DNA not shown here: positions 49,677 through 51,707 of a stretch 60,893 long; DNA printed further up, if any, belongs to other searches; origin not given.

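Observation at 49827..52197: GH3 phosphorylase-type enzyme coupled to beta-phosphoglucomutase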

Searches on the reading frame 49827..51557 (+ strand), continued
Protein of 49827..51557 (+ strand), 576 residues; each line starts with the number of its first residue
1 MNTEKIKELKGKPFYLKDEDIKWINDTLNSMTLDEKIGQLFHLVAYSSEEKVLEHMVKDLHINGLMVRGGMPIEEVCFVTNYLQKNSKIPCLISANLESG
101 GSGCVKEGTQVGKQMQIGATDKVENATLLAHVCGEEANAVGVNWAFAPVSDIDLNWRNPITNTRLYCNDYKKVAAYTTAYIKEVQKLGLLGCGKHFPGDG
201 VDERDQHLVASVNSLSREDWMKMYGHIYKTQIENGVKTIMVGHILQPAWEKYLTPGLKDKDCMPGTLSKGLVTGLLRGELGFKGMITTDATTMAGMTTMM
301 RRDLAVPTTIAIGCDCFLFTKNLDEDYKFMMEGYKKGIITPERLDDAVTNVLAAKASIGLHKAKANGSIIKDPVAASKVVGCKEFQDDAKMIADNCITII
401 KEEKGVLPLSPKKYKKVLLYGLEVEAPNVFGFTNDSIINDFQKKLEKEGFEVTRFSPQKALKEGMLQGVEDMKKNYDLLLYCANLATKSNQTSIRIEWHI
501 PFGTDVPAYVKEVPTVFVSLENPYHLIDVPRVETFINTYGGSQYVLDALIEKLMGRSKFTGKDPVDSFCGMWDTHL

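Call 40: search_protein_families(library=pfam, alignment_id=A3, max_evalue=1e-8)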
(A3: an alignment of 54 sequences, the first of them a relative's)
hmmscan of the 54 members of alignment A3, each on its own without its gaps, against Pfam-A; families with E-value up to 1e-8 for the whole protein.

A. member 1, L007:14156-15922:- (588 aa): 1 family
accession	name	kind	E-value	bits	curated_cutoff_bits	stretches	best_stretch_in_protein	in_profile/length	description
PF14262.12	Cthe_2159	-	2.6e-81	273.2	25.8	1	96-353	2-262/262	Carbohydrate-binding domain-containing protein Cthe_2159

B. families by the number of members that match (of 54 scanned): 88 families (the first 25 are shown)
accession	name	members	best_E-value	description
PF02836.23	Glyco_hydro_2_C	4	5.4e-83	Glycosyl hydrolases family 2, TIM barrel domain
PF00128.31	Alpha-amylase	3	3.5e-69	Alpha amylase, catalytic domain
PF02518.31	HATPase_c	3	1.7e-28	Histidine kinase-, DNA gyrase B-, and HSP90-like ATPase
PF13520.12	AA_permease_2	3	3.5e-28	Amino acid permease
PF02705.21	K_trans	3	5.7e-11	K+ potassium transporter integral membrane domain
PF02929.23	Bgal_small_N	2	7.4e-71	Beta galactosidase small chain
PF03176.21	MMPL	2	5.5e-45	MMPL family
PF00009.33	GTP_EFTU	2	5.8e-38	Elongation factor Tu GTP binding domain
PF02837.24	Glyco_hydro_2_N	2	1.2e-33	Glycosyl hydrolases family 2, sugar binding domain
PF00884.28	Sulfatase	2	3.9e-33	Sulfatase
PF22042.2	EF-G_D2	2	2.7e-24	Elongation factor G domain 2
PF16353.11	LacZ_4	2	3.1e-23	Beta-galactosidase, domain 4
PF00703.27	Glyco_hydro_2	2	8.2e-19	Glycosyl hydrolases family 2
PF00512.31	HisKA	2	3e-18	His Kinase A (phospho-acceptor) domain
PF16347.10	SGSH_C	2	2.6e-14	N-sulphoglucosamine sulphohydrolase, C-terminal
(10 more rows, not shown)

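Call 63: predict_structure(alignment_id=A1)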
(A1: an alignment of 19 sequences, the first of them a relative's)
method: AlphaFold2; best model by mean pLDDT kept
length: 576 residues; sequences in the alignment: 19
mean_pLDDT: 82.4   pTM: 0.85
mean pLDDT of the five models: 82.4, 81.6, 78.6, 77.1, 76.3
residues with pLDDT >= 90: 294; 70-90: 161; 50-70: 67; < 50: 54
segments of 3 or more residues with pLDDT < 50: 158-164, 426-434, 459-465, 487-507, 570-576
pLDDT, mean of each block of 10 residues (from residue 1): 93 96 97 96 79 89 86 93 95 89 89 83 93 96 80 55 55 88 94 82 56 85 91 93 87 89 89 95 90 57 90 90 88 96 97 98 96 97 96 92 91 92 50 63 95 70 53 86 59 34 46 84 60 81 91 95 69 37
secondary structure, 60 per line:
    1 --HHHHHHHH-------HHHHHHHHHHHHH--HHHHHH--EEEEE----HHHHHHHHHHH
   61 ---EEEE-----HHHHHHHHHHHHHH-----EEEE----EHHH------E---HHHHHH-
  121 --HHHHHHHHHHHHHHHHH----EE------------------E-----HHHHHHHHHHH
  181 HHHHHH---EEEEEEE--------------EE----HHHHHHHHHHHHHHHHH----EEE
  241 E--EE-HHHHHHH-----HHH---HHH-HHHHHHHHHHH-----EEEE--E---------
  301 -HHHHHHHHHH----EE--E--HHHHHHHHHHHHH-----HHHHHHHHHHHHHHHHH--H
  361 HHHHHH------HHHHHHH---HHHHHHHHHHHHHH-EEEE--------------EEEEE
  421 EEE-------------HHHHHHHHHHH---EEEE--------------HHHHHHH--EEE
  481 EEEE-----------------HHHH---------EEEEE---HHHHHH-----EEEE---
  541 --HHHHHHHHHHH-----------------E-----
elements in order: H3-10 H18-30 H33-38 E41-45 H50-60 E64-67 H73-86 E92-95 H114-119 H123-139 H170-186 E190-196 H217-233 E238-241 H247-253 H269-279 E285-288 H302-311 H323-335 H341-357 H360-366 H373-379 H383-396 E398-401 E416-423 H437-447 E451-454 H469-475 E478-484 H502-505 E515-519 H523-528 E534-537 H543-553

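Call 67: search_protein_families(library=pfam, alignment_id=A5, max_evalue=0.000001)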
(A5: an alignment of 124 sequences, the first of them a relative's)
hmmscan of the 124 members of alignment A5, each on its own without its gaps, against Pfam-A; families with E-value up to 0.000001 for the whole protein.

A. member 1, L001:10365-11162:+ (265 aa): 2 families
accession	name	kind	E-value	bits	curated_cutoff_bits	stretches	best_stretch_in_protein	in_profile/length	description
PF00756.26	Esterase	-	1.1e-16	61.8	22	1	49-169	18-153/251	Putative esterase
PF02230.22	Abhydrolase_2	-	7.9e-07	29.6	23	0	103-169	85-143/217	Phospholipase/Carboxylesterase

B. families by the number of members that match (of 124 scanned): 117 families (the first 25 are shown)
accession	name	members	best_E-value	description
PF07859.19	Abhydrolase_3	23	3.4e-63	alpha/beta hydrolase fold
PF20434.5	BD-FAE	23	1.9e-52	BD-FAE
PF17389.8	Bac_rhamnosid6H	11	4.4e-121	Bacterial alpha-L-rhamnosidase 6 hairpin glycosidase domain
PF00135.34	COesterase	10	3.4e-80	Carboxylesterase family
PF08531.16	Bac_rhamnosid_N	6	1.4e-49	Alpha-L-rhamnosidase N-terminal domain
PF05592.18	Bac_rhamnosid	6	4.3e-33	Bacterial alpha-L-rhamnosidase concanavalin-like domain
PF17390.7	Bac_rhamnosid_C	6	4e-18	Bacterial alpha-L-rhamnosidase C-terminal domain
PF21104.3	Glyco_hydro_78_N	5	4.2e-43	Glycosyl hydrolase family 78 alpha-rhamnosidase N-terminal domain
PF00753.33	Lactamase_B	4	2.5e-16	Metallo-beta-lactamase superfamily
PF00326.27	Peptidase_S9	4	2.5e-14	Prolyl oligopeptidase family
PF01915.27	Glyco_hydro_3_C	3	3.5e-54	Glycosyl hydrolase family 3 C-terminal domain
PF00009.33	GTP_EFTU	3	2.4e-52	Elongation factor Tu GTP binding domain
PF16658.11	RF3_C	3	4.2e-48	Class II release factor RF3, C-terminal domain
PF07690.21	MFS_1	3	1e-43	Major Facilitator Superfamily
PF00370.27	FGGY_N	3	6.4e-32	FGGY family of carbohydrate kinases, N-terminal domain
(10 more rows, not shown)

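Call 68: fold_search(model_id=the predicted structure, library=pdb)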
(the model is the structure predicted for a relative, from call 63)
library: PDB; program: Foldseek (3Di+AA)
matches with E <= 10: 1423; with E <= 0.001: 266
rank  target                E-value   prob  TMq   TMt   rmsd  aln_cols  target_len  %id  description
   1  5vqe                  3.4e-54  1.00  0.89  0.91   3.2       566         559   43  Beta-glucoside phosphorylase BglX bound to 2FGlc (released 2018-01-17)
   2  5vqd                  1.9e-53  1.00  0.88  0.91   3.3       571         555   43  Beta-glucoside phosphorylase BglX (released 2018-01-17)
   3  4gyj_A                4.3e-32  1.00  0.78  0.73   5.5       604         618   24  Crystal structure of mutant (D318N) bacillus subtilis family 3 glycoside hydrolase (nagz) in complex with glcnac-murna (released 2012-12-19)
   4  4gyk_B                5.6e-32  1.00  0.75  0.72   5.6       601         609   24  Crystal structure of mutant (D318N) bacillus subtilis family 3 glycoside hydrolase (nagz) in complex with glcnac-murna (released 2012-12-19)
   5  3bmx_A                8.6e-32  1.00  0.78  0.73   5.2       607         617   23  Beta-N-hexosaminidase (YbbD) from Bacillus subtilis (released 2008-12-16)
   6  4gyj_B                2.5e-31  1.00  0.77  0.73   5.6       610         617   23  Crystal structure of mutant (D318N) bacillus subtilis family 3 glycoside hydrolase (nagz) in complex with glcnac-murna (released 2012-12-19)
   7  3lk6_C                1.3e-30  1.00  0.73  0.69   6.0       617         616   23  Beta-N-hexosaminidase N318D mutant (YBBD_N318D) from bacillus subtilis (released 2011-05-25)
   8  3lk6_D                1.5e-30  1.00  0.74  0.70   6.0       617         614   23  Beta-N-hexosaminidase N318D mutant (YBBD_N318D) from bacillus subtilis (released 2011-05-25)
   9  3lk6_A                2.1e-30  1.00  0.74  0.69   6.0       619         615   23  Beta-N-hexosaminidase N318D mutant (YBBD_N318D) from bacillus subtilis (released 2011-05-25)
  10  3lk6_B                2.6e-30  1.00  0.73  0.69   6.0       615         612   23  Beta-N-hexosaminidase N318D mutant (YBBD_N318D) from bacillus subtilis (released 2011-05-25)
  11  6k5j                  3.4e-30  1.00  0.76  0.82   4.8       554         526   23  Structure of a glycoside hydrolase family 3 beta-N-acetylglucosaminidase from Paenibacillus sp. str. FPU-7 (released 2019-09-25)
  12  4zm6_A                1.4e-26  1.00  0.72  0.50   4.7       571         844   19  A unique GCN5-related glucosamine N-acetyltransferase region exist in the fungal multi-domain GH3 beta-N-acetylglucosa (released 2015-12-09)
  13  5jp0_A                1.6e-26  1.00  0.70  0.56   5.5       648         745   21  Bacteroides ovatus Xyloglucan PUL GH3B with bound glucose (released 2016-08-10)
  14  5m6g                  2.2e-26  1.00  0.66  0.65   6.2       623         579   17  Crystal structure Glucan 1,4-beta-glucosidase from Saccharopolyspora erythraea (released 2017-11-29)
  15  8va3_B                1.4e-25  1.00  0.71  0.56   5.2       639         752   18  Crystal structure of CapGH3b enzyme retrieved from capybara gut metagenome (released 2024-10-23)
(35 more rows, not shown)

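Call 84: search_solved_structures(query=A6, max_evalue=0.01)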
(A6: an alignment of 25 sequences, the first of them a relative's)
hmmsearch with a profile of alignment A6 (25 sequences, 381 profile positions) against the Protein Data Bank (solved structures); distinct sequences matched with E-value up to 0.01: 24.
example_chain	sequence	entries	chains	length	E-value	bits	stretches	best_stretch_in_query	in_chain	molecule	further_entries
6hyh_A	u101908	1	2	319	7.5e-10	41.7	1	62-280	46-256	Periplasmic binding protein/LacI transcriptional regulator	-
6hbd_A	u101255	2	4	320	7.6e-10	41.7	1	62-280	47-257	ABC transporter periplasmic-binding protein YtfQ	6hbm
6hb0_A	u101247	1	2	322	7.7e-10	41.7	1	62-280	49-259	ABC transporter periplasmic-binding protein YtfQ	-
7e7m_A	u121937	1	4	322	7.3e-09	38.5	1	8-112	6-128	D-ribose ABC transporter substrate-binding protein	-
2fn9_A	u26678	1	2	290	1.3e-06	31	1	68-294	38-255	ribose ABC transporter, periplasmic ribose-binding protein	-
2fn8_A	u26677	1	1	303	1.5e-06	30.9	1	68-294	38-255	ribose ABC transporter, periplasmic ribose-binding protein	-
4ys6_A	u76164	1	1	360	5.8e-06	28.9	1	61-154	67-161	Putative solute-binding component of ABC transporter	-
5hko_A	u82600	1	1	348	8.2e-06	28.4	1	27-116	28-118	ABC transporter, carbohydrate uptake transporter-2 (CUT2) family, periplasmic sugar-bindin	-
4rs3_A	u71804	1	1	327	8.8e-06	28.3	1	29-116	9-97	ABC transporter, carbohydrate uptake transporter-2 (CUT2) family, periplasmic sugar-bindin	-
4yo7_A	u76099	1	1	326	1.8e-05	27.3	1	59-276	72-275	Sugar ABC transporter (Sugar-binding protein)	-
4rsm_A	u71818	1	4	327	7.3e-05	25.3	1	29-126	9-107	Periplasmic binding protein/LacI transcriptional regulator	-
2h3h_A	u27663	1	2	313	0.00031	23.2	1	67-296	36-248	Sugar ABC transporter, periplasmic sugar-binding protein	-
2qvc_A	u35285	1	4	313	0.00031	23.2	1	67-296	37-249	Sugar ABC transporter, periplasmic sugar-binding protein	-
2o20_A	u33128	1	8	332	0.00042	22.8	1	29-263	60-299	Catabolite control protein A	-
1zvv_A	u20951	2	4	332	0.00054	22.4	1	29-125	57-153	Glucose-resistance amylase regulator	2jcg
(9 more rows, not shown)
